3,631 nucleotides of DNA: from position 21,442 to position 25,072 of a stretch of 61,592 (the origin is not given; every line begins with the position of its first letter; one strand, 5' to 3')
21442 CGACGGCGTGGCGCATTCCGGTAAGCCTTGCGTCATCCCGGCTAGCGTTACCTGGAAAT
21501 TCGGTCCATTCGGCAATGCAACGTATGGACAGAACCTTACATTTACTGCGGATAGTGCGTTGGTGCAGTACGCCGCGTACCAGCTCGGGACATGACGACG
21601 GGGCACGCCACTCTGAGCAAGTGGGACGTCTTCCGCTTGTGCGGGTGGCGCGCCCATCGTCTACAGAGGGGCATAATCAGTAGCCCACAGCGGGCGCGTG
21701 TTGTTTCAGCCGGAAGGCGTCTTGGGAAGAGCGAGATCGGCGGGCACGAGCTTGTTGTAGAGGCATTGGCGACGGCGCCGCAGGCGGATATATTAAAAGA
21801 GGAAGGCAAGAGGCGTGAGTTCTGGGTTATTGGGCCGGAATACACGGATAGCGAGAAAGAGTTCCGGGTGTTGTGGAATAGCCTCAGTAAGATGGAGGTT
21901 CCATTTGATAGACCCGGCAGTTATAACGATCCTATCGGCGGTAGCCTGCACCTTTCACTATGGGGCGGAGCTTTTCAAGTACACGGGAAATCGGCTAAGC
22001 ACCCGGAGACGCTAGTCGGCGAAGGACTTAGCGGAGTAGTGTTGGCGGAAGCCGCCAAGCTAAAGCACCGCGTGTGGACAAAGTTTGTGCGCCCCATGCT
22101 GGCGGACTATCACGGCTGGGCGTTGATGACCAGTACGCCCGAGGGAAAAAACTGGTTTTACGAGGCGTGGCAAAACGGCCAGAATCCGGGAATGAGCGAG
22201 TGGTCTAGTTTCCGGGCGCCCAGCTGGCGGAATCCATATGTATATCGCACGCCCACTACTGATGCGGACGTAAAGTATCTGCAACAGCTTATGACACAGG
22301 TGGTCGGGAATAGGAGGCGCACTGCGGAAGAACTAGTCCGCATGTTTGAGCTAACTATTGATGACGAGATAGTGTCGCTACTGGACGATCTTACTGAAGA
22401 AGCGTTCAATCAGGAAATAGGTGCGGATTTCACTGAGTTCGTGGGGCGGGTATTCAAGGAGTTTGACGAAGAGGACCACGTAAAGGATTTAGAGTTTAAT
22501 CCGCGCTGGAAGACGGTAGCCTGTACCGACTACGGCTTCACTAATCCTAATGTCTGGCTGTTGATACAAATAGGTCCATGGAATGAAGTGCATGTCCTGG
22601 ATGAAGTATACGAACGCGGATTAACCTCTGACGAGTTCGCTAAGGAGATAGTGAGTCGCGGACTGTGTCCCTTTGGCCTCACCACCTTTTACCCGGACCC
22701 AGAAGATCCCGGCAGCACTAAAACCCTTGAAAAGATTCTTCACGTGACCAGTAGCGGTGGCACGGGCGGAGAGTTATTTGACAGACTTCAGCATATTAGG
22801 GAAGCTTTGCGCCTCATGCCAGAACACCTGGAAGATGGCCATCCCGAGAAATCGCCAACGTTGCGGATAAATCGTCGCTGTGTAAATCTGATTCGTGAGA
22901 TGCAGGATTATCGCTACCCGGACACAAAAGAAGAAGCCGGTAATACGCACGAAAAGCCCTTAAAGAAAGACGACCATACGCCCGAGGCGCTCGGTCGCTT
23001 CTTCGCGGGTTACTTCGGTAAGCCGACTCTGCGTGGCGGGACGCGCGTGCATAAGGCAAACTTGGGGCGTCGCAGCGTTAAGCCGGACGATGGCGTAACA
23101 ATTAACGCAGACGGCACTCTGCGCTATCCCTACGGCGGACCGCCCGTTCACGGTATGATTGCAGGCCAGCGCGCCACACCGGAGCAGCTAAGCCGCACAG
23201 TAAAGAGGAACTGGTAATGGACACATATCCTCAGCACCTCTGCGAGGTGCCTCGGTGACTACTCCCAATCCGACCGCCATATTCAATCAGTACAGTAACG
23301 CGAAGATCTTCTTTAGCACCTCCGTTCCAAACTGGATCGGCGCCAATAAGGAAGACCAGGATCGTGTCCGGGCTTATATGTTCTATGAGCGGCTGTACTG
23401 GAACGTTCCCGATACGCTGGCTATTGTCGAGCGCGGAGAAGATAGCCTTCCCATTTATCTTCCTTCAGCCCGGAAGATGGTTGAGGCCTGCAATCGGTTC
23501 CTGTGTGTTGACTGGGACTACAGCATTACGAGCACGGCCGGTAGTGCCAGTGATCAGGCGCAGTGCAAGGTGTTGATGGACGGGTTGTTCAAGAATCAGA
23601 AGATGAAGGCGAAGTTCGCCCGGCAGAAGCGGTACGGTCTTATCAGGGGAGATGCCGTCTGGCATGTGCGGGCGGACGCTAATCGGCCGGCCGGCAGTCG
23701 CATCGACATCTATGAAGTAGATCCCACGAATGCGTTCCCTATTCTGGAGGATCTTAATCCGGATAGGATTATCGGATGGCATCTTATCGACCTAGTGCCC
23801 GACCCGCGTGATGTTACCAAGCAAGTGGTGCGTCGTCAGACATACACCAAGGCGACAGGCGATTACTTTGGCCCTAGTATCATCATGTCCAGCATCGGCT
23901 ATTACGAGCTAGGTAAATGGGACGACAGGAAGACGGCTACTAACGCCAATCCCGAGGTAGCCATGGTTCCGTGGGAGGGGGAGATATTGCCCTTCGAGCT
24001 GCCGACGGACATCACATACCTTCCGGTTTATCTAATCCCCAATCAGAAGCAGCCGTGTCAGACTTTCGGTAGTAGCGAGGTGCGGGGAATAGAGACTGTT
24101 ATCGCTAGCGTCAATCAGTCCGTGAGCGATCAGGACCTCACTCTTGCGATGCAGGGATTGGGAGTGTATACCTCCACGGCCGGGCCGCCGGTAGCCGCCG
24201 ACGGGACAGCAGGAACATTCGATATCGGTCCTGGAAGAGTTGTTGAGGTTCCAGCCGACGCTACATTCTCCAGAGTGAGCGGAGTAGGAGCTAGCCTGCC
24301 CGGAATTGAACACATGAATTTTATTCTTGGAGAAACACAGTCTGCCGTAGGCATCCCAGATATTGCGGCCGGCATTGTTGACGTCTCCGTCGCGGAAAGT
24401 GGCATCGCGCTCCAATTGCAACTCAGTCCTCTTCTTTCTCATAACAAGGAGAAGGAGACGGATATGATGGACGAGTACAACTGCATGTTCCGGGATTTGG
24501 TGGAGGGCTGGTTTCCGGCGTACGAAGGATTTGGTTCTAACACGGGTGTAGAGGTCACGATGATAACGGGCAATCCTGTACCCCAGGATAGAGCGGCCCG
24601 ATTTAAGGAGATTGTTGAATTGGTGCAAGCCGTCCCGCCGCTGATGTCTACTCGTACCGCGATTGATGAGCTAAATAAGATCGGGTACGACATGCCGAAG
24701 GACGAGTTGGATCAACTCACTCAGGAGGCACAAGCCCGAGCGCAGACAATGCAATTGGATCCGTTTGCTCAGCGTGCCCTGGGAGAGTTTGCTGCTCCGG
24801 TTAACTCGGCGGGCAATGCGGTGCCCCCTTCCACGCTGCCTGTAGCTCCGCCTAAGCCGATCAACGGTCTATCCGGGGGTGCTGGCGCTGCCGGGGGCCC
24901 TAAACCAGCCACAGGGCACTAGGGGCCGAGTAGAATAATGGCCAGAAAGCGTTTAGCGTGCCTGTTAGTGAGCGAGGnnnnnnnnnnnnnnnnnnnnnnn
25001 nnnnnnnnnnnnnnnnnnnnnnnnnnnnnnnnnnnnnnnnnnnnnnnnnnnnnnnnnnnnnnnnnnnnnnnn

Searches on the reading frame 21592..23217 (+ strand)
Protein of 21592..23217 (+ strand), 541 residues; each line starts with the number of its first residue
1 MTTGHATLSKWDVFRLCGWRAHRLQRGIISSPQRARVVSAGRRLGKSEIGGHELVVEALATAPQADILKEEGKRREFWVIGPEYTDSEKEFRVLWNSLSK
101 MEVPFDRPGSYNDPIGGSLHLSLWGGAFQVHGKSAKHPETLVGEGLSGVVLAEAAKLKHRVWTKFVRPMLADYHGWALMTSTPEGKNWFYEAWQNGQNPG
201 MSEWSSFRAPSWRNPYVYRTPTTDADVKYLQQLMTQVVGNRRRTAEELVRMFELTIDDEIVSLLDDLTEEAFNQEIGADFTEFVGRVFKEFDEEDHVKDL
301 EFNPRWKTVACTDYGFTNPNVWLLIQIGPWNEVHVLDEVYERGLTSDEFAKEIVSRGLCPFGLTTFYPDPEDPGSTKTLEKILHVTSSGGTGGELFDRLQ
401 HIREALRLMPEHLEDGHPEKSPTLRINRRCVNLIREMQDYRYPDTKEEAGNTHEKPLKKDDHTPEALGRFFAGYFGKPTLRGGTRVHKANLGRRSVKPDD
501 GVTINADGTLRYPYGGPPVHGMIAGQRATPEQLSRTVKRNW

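Call 12: search_protein_families(library=pfam, proteins=[window:21592-23217:+], max_evalue=0.01)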
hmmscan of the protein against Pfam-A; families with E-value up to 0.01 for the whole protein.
window:21592-23217:+ (541 aa): 1 family
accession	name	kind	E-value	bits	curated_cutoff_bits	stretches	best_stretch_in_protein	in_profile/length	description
PF03237.21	Terminase_6N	-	0.00011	22.4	22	1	39-195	3-148/215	Terminase large subunit, T4likevirus-type, N-terminal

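Call 13: search_protein_families(library=phrogs, proteins=[window:21592-23217:+], max_evalue=0.001)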
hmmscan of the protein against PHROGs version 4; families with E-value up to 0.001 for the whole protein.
window:21592-23217:+ (541 aa): 5 families
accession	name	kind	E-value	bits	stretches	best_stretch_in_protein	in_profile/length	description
phrog_2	-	head and packaging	4.2e-35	122.7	1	25-483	270-597/807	terminase large subunit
phrog_5653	-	head and packaging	1.9e-13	51.6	1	284-467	7-173/199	terminase large subunit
phrog_10250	-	head and packaging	6.9e-11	43.3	1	266-343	4-84/228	terminase large subunit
phrog_6672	-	head and packaging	7e-05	23.4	1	423-467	79-122/145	terminase large subunit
phrog_7579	-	head and packaging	7.8e-05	23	1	140-214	105-177/239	terminase large subunit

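Call 57: search_dna_similar(query=window:21592-23217:+, collection=phages, mode=protein, max_rows=15)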
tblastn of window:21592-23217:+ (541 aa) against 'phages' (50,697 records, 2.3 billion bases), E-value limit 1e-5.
Records with a match: 390; places in all: 390; records where one place covers at least 80% of the query: 187.
Best place of each record, by identity: <60% 390.
By first word of the organism name: Klebsiella 83; Mycobacterium 72; Vibrio 52; Gordonia 50; Microbacterium 40; Thermus 11; Rhizobium 10; Proteus 10; Caudoviricetes 8; Pseudomonas 6; and 25 more.
By host as written in the record: Mycobacterium smegmatis mc2 155 44; - 34; Gordonia rubripertincta NRRL B-16540 28; Microbacterium foliorum NRRL B-24224 26; Klebsiella pneumoniae 25; Vibrio breoganii 13; Microbacterium foliorum NRRL B-24224 SEA 12; Mycobacterium smegmatis mc#155 11; and 99 more.
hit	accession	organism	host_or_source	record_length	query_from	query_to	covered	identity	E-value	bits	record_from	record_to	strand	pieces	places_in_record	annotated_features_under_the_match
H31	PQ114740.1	Gordonia phage DaviePasture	Gordonia rubripertincta NRRL B-16540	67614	1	494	91%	59.9%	0e+0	594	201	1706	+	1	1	2: terminase | 1: hypothetical protein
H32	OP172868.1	Gordonia phage ParvusTarda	Gordonia rubripertincta NRRL B-16540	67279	1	494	91%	59.7%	0e+0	593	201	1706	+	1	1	2: terminase | 1: hypothetical protein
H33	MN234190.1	Gordonia phage Gibbin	Gordonia rubripertincta NRRL B-16540 SEA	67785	1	494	91%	59.7%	0e+0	593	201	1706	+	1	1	2: terminase | 1: hypothetical protein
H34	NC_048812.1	Gordonia phage Gibbin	Gordonia rubripertincta NRRL B-16540 SEA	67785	1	494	91%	59.7%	0e+0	593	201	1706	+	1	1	2: terminase | 1: hypothetical protein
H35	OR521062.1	Gordonia phage GOATification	Gordonia rubripertincta NRRL B-16540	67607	1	494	91%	59.5%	0e+0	593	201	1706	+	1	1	2: terminase | 1: hypothetical protein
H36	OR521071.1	Gordonia phage Fulcrum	Gordonia rubripertincta NRRL B-16540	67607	1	494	91%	59.5%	0e+0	593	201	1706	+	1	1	2: terminase | 1: hypothetical protein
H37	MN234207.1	Gordonia phage Ranch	Gordonia rubripertincta NRRL B-16540 SEA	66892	1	494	91%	59.3%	0e+0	595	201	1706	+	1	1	2: terminase | 1: hypothetical protein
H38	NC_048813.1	Gordonia phage Ranch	Gordonia rubripertincta NRRL B-16540 SEA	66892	1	494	91%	59.3%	0e+0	595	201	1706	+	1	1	2: terminase | 1: hypothetical protein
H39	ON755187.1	Gordonia phage NovaSharks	Gordonia rubripertincta NRRL B-16540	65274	1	494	91%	59.3%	0e+0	593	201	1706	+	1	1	2: terminase | 1: hypothetical protein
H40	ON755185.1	Gordonia phage Genamy16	Gordonia rubripertincta NRRL B-16540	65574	1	494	91%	59.3%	0e+0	593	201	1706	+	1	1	2: terminase | 1: hypothetical protein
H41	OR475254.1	Gordonia phage Alyssamiracle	Gordonia rubripertincta NRRL B-16540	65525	1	494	91%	59.3%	0e+0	593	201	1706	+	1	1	2: terminase | 1: hypothetical protein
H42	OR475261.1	Gordonia phage BirthdayBoy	Gordonia rubripertincta NRRL B-16540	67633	1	494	91%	59.3%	0e+0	592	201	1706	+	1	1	2: terminase | 1: hypothetical protein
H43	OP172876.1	Gordonia phage Patos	Gordonia rubripertincta NRRL B-16540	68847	1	494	91%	59.3%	0e+0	591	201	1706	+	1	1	2: terminase | 1: hypothetical protein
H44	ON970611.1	Gordonia phage Rumi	Gordonia rubripertincta NRRL B-16540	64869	1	494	91%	59.1%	0e+0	592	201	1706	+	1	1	2: terminase | 1: hypothetical protein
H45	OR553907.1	Gordonia phage NorManre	Gordonia rubripertincta NRRL B-16540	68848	1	494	91%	59.1%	0e+0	591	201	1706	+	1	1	2: terminase | 1: hypothetical protein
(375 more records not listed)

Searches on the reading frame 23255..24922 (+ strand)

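Call 12: search_protein_families(library=pfam, proteins=[window:23255-24922:+], max_evalue=0.01)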
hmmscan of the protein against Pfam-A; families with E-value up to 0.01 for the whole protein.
window:23255-24922:+ (555 aa): 1 family
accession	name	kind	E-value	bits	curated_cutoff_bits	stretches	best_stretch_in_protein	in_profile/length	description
PF05133.19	SPP1_portal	-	0.0014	18.2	25.5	0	380-497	306-415/416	Phage portal protein, SPP1 Gp6-like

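Call 13: search_protein_families(library=phrogs, proteins=[window:23255-24922:+], max_evalue=0.001)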
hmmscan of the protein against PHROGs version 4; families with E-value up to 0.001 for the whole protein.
window:23255-24922:+ (555 aa): 2 families
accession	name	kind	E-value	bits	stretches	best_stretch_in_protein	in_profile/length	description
phrog_64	-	head and packaging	4.4e-32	112.3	1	19-500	69-503/547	portal protein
phrog_533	-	head and packaging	1.1e-05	25.1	0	422-501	411-485/495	portal protein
